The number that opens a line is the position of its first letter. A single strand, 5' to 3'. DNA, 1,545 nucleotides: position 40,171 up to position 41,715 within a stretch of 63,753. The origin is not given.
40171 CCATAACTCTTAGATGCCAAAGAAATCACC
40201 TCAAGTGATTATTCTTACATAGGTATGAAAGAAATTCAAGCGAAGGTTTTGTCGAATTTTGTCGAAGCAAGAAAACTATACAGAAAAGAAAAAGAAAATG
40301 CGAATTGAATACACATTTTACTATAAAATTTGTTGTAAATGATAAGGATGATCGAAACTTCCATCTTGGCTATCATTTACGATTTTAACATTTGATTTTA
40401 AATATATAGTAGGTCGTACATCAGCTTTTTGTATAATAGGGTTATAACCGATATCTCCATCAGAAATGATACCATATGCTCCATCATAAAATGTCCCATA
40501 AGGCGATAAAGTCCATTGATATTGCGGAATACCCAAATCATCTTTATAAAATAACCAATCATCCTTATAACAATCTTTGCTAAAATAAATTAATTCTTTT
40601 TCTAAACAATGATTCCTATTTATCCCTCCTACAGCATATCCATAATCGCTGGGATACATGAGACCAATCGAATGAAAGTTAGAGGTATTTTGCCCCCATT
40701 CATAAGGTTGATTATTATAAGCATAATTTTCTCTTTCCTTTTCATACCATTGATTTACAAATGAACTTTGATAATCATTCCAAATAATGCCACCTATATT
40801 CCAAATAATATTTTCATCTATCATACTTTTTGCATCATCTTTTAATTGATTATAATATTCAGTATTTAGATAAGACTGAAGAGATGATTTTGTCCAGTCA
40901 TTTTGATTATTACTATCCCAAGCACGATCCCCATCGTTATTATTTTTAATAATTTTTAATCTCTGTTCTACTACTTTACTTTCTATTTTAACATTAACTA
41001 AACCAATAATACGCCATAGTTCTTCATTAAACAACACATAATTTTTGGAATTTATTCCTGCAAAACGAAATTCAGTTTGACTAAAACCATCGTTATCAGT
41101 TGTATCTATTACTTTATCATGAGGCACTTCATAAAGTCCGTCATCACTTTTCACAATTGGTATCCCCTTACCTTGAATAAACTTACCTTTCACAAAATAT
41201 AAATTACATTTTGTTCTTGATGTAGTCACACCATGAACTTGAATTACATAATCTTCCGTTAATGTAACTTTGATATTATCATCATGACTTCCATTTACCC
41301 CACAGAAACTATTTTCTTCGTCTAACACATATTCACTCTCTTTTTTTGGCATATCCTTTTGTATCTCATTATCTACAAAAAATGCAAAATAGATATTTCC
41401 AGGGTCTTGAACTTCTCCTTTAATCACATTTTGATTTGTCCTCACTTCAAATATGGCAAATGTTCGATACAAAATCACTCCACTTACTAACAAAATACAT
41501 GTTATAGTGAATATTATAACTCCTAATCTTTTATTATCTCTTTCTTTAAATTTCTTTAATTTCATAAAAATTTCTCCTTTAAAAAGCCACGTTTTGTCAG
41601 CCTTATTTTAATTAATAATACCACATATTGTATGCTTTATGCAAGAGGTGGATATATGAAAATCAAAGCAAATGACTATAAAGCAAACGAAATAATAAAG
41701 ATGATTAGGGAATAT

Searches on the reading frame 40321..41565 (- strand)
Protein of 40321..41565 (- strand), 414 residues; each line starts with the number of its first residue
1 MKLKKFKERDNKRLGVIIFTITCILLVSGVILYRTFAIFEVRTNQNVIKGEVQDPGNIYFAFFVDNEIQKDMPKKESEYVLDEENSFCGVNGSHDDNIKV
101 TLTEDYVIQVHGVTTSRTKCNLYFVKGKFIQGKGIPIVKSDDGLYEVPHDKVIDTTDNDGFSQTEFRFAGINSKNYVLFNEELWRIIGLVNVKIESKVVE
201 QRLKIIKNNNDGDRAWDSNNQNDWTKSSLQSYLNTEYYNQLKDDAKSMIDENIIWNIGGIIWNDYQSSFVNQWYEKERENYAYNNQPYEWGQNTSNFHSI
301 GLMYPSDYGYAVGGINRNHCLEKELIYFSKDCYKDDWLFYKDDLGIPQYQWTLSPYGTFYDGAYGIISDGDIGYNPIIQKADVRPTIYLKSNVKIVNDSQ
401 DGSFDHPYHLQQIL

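Call 94: search_protein_families(library=pfam, proteins=[window:40321-41565:-], max_evalue=0.00001)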
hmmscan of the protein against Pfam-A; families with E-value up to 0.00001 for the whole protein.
window:40321-41565:- (414 aa): 1 family
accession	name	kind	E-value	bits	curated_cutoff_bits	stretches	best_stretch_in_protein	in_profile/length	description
PF19789.6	DUF6273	-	2.6e-06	27.9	23.5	0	208-254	18-63/172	Domain of unknown function (DUF6273)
